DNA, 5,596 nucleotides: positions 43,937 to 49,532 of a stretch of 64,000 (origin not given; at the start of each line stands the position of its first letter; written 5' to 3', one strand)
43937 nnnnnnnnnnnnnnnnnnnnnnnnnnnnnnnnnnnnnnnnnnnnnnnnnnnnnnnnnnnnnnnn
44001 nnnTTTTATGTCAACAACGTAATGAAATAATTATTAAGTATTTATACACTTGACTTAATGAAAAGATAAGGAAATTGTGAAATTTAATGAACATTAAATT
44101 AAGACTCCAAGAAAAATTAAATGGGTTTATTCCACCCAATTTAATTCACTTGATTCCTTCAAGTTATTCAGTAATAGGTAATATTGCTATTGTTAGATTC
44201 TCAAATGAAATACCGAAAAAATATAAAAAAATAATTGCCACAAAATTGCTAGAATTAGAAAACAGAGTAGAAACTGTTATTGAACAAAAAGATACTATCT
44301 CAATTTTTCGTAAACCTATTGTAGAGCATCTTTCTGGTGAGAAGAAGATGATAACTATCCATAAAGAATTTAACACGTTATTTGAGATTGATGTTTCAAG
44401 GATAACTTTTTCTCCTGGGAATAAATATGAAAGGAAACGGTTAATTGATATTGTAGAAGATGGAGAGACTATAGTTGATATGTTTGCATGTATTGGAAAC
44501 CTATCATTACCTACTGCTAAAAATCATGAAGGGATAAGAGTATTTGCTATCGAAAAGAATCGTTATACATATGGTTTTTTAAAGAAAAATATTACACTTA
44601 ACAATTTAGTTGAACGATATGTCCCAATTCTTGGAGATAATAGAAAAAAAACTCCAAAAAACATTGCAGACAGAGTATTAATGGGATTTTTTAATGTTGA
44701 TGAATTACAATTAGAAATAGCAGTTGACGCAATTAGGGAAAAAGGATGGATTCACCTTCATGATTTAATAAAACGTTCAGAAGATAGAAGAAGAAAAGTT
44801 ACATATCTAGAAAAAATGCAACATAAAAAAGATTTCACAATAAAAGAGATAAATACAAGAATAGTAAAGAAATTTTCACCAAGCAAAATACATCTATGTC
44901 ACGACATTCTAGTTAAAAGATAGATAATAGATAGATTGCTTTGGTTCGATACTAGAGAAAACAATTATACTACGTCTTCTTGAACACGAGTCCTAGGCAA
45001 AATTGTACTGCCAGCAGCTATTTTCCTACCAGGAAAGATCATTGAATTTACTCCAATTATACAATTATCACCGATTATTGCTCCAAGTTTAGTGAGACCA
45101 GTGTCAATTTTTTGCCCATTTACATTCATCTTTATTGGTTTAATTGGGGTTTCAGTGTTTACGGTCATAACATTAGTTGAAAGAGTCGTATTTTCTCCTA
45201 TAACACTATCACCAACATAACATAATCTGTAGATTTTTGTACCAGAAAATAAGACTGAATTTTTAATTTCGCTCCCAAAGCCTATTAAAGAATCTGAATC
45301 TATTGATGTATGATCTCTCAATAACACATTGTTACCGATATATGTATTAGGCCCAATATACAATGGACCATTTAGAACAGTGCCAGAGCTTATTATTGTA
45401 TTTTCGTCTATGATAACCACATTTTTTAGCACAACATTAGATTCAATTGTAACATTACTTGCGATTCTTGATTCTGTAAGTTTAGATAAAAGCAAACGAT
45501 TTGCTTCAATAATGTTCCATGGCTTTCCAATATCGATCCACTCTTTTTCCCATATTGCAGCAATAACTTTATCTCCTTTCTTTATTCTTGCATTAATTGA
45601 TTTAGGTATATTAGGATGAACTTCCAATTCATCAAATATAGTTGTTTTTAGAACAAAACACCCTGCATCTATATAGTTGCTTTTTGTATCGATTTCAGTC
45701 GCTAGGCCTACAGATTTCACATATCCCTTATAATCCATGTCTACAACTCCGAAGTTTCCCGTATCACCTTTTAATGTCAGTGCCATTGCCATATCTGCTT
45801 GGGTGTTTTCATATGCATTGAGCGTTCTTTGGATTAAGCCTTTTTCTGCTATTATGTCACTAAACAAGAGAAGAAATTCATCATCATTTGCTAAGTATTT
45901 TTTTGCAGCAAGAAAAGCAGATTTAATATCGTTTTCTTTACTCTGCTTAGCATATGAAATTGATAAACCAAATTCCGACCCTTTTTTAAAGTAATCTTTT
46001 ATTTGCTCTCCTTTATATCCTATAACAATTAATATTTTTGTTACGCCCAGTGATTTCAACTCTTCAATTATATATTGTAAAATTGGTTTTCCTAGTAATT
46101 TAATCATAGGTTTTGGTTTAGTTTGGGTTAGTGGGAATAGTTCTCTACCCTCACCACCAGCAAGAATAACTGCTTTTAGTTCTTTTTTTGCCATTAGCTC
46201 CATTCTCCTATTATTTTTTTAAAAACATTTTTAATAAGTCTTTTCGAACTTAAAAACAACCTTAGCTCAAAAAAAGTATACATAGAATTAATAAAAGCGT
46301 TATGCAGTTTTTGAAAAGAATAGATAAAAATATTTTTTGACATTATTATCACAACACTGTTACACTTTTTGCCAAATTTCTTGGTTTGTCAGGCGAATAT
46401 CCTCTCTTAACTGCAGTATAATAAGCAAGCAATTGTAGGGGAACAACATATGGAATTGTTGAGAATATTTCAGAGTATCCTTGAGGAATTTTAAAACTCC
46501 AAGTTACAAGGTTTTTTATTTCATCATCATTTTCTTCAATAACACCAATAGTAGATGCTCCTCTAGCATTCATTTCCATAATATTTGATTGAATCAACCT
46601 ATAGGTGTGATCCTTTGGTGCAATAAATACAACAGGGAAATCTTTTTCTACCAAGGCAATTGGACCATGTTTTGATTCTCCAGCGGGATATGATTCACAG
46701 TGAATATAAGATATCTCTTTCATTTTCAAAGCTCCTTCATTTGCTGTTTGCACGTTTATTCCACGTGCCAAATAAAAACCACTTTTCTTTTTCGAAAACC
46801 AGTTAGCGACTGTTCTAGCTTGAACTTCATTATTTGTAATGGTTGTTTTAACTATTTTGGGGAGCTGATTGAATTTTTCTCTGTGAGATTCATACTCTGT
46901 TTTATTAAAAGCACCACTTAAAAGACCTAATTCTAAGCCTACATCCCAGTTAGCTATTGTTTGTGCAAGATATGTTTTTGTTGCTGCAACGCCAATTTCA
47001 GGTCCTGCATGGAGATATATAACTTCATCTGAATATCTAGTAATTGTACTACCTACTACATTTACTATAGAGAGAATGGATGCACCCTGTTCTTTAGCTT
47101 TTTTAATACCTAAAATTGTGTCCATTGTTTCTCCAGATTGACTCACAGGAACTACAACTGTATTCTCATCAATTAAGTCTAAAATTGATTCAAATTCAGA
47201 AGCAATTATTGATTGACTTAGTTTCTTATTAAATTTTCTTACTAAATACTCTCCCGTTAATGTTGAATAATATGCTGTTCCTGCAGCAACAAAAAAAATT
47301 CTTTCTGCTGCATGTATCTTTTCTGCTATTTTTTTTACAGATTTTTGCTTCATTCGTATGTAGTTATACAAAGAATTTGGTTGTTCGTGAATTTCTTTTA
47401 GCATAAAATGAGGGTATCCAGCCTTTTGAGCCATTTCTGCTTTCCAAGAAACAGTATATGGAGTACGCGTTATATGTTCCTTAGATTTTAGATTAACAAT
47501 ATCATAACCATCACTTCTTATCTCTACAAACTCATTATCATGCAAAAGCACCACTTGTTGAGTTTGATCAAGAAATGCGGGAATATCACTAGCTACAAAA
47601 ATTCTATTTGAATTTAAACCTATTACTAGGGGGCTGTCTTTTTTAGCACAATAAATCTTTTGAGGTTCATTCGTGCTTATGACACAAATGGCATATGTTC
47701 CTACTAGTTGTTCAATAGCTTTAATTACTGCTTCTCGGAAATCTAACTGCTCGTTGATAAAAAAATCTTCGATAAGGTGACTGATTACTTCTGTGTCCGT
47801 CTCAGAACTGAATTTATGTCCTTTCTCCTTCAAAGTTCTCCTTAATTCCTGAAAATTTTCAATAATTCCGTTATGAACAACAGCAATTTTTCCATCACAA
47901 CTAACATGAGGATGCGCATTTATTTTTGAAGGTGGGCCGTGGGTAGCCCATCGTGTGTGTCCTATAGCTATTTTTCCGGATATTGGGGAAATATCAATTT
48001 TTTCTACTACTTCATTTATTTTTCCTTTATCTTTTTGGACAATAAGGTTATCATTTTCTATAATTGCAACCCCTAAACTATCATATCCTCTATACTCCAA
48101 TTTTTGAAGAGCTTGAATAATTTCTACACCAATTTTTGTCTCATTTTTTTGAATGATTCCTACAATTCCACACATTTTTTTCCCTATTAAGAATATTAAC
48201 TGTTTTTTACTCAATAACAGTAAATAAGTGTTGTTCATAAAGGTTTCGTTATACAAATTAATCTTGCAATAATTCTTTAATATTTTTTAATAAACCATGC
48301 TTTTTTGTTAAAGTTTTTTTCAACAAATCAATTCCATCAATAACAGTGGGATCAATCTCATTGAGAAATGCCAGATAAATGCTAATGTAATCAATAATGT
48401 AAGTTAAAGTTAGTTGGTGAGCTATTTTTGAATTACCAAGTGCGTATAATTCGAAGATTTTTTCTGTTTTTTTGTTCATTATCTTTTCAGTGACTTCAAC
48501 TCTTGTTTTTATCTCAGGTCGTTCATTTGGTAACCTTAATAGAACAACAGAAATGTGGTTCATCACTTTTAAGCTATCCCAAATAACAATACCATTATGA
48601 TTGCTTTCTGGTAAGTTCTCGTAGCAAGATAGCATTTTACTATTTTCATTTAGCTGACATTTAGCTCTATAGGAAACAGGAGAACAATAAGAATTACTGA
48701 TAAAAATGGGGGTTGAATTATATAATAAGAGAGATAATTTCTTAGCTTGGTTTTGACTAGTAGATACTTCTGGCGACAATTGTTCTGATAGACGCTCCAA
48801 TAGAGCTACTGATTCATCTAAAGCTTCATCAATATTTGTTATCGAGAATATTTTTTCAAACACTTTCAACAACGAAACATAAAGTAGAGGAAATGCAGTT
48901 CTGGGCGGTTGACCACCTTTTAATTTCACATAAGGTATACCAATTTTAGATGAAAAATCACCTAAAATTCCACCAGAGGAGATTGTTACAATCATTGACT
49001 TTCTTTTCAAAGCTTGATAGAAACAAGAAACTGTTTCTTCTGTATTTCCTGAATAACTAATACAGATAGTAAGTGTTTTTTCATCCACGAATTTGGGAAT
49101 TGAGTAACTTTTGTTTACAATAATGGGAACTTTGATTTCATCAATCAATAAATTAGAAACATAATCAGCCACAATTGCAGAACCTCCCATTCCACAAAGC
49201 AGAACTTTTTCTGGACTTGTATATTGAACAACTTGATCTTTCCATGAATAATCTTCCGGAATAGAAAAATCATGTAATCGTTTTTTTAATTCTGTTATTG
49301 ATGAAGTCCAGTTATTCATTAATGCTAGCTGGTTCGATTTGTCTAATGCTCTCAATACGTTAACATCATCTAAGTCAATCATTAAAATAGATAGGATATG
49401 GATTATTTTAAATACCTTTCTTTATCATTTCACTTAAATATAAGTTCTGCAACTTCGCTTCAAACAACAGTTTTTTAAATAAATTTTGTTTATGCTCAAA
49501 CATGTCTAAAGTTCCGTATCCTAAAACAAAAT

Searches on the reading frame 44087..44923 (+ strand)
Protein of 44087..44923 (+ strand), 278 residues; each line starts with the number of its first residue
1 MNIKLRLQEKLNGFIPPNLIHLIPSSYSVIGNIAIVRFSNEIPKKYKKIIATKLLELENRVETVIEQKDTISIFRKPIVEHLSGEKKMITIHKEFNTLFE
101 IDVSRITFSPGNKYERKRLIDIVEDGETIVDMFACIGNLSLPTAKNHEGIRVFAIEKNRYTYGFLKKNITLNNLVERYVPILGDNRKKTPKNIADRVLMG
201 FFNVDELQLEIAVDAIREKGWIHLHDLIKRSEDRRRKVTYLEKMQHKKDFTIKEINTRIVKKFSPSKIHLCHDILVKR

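Call 24: search_protein_families(library=pfam, proteins=[window:44087-44923:+], max_evalue=0.001)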
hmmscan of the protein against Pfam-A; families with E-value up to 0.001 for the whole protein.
window:44087-44923:+ (278 aa): 2 families
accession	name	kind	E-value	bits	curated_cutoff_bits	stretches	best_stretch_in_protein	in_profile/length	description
PF02475.24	TRM5-TYW2_MTfase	-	2.4e-40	138.6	28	1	90-251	1-162/164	TRM5/TYW2 methyltransferase domain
PF25133.1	TYW2_N_2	-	5.9e-14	52.4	27.7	1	7-86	1-78/79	TYW2 N-terminal domain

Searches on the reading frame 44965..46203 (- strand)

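Call 24: search_protein_families(library=pfam, proteins=[window:44965-46203:-], max_evalue=0.001)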
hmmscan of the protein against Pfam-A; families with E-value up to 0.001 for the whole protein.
window:44965-46203:- (412 aa): 7 families
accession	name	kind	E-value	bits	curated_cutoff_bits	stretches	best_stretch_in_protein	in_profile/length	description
PF00483.29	NTP_transferase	-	2.9e-35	122.5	21.2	1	10-239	1-243/245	Nucleotidyl transferase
PF00132.30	Hexapep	-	6.8e-20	70.3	27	2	245-279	2-36/36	Bacterial transferase hexapeptide (six repeats)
PF12804.13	NTP_transf_3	-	1e-12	49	27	1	11-143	1-123/160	MobA-like NTP transferase domain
PF25084.1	LbH_EIF2B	-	1e-10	42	54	1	271-346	12-86/105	EIF2B subunit epsilon LbH domain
PF24894.1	Hexapep_GlmU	-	5.1e-06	27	23.3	0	300-344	19-63/104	GlmU-like, C-terminal hexapeptide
PF25087.1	GMPPB_C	-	3.8e-05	23.8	39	0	283-352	19-87/110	GMPPB C-terminal domain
PF02348.25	CTP_transf_3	-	0.00015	22.1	22.6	1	29-128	14-111/217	Cytidylyltransferase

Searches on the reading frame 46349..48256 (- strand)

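Call 24: search_protein_families(library=pfam, proteins=[window:46349-48256:-], max_evalue=0.001)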
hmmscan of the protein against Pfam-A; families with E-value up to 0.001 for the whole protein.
window:46349-48256:- (635 aa): 3 families
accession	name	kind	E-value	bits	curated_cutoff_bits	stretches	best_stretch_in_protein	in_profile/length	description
PF01380.27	SIS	-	9.4e-47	158.5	25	2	314-437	2-126/131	SIS domain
PF13522.11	GATase_6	-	7.7e-22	78.2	27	1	93-224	9-130/130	Glutamine amidotransferase domain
PF13537.11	GATase_7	-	1.8e-18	67.2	25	1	113-229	12-122/123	Glutamine amidotransferase domain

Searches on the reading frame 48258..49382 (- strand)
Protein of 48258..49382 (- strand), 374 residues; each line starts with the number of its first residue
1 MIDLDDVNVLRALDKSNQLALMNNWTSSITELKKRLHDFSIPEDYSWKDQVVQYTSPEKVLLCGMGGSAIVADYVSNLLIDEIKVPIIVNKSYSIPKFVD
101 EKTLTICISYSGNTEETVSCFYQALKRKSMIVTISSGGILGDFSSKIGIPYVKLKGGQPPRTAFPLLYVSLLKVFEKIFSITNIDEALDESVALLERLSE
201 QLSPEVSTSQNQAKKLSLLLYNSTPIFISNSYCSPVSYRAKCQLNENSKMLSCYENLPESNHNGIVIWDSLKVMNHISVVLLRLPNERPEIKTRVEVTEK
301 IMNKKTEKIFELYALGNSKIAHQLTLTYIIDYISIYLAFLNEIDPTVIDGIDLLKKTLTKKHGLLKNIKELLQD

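Call 24: search_protein_families(library=pfam, proteins=[window:48258-49382:-], max_evalue=0.001)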
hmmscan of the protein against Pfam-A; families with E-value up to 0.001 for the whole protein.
window:48258-49382:- (374 aa): 2 families
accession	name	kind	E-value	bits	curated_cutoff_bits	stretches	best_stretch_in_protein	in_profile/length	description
PF10432.14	bact-PGI_C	-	2.8e-41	141.4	24.5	1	210-358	2-151/151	Bacterial phospho-glucose isomerase C-terminal SIS domain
PF01380.27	SIS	-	2.8e-05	24.4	25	1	56-135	4-87/131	SIS domain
